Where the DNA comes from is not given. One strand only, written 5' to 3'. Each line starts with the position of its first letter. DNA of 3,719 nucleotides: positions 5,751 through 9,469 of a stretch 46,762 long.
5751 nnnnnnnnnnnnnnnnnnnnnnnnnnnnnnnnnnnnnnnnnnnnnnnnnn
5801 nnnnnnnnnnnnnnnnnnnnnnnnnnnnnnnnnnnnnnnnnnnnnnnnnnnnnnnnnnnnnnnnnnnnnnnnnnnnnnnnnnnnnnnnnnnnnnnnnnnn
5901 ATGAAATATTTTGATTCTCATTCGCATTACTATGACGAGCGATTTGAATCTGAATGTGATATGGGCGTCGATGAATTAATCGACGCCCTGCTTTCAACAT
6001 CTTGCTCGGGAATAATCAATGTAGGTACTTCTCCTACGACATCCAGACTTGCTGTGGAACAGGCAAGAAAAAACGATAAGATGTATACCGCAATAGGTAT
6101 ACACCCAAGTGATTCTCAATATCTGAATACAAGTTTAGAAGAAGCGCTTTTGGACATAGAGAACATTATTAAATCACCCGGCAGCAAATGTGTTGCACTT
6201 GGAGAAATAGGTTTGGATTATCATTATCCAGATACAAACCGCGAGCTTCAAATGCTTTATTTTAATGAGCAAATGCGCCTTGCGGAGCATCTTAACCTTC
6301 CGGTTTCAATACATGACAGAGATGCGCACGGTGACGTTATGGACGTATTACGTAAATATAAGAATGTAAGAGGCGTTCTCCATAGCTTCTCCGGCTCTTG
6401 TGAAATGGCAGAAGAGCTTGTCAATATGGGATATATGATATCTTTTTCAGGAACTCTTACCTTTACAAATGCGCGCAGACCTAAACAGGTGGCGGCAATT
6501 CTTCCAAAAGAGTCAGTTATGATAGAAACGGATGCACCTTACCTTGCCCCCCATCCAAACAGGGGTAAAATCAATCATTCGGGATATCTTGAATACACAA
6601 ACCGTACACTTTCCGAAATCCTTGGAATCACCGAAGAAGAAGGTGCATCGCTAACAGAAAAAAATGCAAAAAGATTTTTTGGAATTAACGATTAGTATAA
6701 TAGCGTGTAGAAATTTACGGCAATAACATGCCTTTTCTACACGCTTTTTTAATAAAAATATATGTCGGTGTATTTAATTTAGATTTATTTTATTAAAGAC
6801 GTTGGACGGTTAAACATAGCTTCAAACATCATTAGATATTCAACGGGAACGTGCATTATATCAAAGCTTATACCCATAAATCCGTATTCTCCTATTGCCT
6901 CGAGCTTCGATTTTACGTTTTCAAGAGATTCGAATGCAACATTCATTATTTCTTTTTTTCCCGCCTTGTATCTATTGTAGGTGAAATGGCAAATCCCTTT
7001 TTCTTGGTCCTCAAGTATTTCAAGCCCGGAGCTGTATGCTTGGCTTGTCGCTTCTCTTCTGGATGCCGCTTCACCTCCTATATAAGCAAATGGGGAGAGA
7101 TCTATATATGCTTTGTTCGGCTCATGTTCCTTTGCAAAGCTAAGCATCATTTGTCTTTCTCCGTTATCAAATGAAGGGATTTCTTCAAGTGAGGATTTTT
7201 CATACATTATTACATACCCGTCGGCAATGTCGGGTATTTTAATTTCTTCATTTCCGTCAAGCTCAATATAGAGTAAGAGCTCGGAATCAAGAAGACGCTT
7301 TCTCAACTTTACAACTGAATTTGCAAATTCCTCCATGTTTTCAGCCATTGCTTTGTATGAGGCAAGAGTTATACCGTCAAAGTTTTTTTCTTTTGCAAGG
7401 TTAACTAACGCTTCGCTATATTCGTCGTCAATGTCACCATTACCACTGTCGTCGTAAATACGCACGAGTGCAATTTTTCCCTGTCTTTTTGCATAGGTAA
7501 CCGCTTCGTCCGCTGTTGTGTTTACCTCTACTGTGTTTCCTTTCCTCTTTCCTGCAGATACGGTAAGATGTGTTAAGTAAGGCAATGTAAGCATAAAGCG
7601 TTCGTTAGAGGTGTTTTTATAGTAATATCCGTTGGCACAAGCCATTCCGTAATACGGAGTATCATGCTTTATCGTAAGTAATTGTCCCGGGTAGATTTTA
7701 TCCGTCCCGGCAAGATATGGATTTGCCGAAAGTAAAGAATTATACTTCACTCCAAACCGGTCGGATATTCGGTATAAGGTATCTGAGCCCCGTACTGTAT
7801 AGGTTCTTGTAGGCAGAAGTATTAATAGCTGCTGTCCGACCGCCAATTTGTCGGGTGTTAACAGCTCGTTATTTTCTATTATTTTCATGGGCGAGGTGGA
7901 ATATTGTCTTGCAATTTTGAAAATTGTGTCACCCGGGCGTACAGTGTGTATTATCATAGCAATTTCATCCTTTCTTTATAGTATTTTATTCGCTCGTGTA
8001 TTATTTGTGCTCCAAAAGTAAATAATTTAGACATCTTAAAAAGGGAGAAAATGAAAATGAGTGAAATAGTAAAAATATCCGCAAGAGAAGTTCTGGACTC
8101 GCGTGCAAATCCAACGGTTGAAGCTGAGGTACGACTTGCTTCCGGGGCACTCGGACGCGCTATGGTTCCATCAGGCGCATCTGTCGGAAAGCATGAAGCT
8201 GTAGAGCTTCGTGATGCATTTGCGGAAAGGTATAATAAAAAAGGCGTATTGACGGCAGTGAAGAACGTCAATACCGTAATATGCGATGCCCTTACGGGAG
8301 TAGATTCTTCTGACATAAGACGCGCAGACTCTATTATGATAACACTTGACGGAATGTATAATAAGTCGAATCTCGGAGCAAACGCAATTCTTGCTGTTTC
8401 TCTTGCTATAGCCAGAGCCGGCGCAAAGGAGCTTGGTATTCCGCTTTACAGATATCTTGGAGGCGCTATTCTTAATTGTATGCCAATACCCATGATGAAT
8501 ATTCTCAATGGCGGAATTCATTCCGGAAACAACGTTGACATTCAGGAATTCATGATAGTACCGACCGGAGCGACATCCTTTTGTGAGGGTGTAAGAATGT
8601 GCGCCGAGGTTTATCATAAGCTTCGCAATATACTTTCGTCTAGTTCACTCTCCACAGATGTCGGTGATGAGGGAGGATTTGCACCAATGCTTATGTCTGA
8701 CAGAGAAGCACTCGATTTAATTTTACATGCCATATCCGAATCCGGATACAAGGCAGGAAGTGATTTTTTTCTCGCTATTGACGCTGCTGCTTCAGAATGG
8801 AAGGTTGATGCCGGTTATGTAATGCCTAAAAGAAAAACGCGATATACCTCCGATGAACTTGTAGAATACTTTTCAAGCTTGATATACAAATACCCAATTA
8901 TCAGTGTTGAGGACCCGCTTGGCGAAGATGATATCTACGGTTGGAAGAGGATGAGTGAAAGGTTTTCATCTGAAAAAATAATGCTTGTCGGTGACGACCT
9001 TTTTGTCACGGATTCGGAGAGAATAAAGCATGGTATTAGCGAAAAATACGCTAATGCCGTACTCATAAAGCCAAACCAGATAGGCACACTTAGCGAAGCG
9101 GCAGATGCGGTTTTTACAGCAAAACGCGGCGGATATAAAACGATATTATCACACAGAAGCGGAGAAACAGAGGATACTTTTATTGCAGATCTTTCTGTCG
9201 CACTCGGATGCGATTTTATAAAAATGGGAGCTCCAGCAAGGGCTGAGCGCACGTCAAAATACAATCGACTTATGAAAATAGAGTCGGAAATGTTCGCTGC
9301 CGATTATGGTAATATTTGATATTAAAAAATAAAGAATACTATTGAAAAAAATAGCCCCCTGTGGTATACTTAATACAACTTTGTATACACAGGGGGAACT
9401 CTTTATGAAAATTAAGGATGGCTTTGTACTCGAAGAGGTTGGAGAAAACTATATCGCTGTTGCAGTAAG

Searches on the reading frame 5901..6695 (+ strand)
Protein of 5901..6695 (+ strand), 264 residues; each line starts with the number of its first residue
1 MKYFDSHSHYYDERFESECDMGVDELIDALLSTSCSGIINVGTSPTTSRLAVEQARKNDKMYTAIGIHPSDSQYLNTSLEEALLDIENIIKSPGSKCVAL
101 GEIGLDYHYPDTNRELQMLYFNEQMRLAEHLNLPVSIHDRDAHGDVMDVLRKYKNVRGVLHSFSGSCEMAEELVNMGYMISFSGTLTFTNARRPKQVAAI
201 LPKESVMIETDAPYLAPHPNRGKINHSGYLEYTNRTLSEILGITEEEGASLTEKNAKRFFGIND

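Call 89: search_protein_families(library=pfam, proteins=[window:5901-6695:+], max_evalue=0.00001)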
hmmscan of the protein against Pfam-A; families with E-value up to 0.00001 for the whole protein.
window:5901-6695:+ (264 aa): 1 family
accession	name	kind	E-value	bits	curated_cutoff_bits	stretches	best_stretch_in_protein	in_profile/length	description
PF01026.27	TatD_DNase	-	3.2e-70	236.9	27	1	4-261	1-253/253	TatD related DNase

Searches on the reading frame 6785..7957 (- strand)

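Call 89: search_protein_families(library=pfam, proteins=[window:6785-7957:-], max_evalue=0.00001)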
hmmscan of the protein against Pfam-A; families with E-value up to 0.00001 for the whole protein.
window:6785-7957:- (390 aa): 2 families
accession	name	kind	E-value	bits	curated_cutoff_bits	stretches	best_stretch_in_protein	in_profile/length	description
PF01476.26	LysM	-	2.4e-24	85.4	20.9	2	4-46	1-42/43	LysM domain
PF23473.1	LysM3_LYK4_5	-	1.2e-09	38.6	29.3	0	52-90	4-40/48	LYK4/5 LysM3 domain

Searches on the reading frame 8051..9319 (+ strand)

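Call 89: search_protein_families(library=pfam, proteins=[window:8051-9319:+], max_evalue=0.00001)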
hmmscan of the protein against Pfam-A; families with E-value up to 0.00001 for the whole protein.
window:8051-9319:+ (422 aa): 2 families
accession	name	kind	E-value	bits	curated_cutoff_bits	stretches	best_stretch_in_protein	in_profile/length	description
PF00113.28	Enolase_C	-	1.4e-101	340.1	21.5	1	143-414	3-281/296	Enolase, C-terminal TIM barrel domain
PF03952.21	Enolase_N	-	6.1e-53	178.9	35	1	6-136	1-131/131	Enolase, N-terminal domain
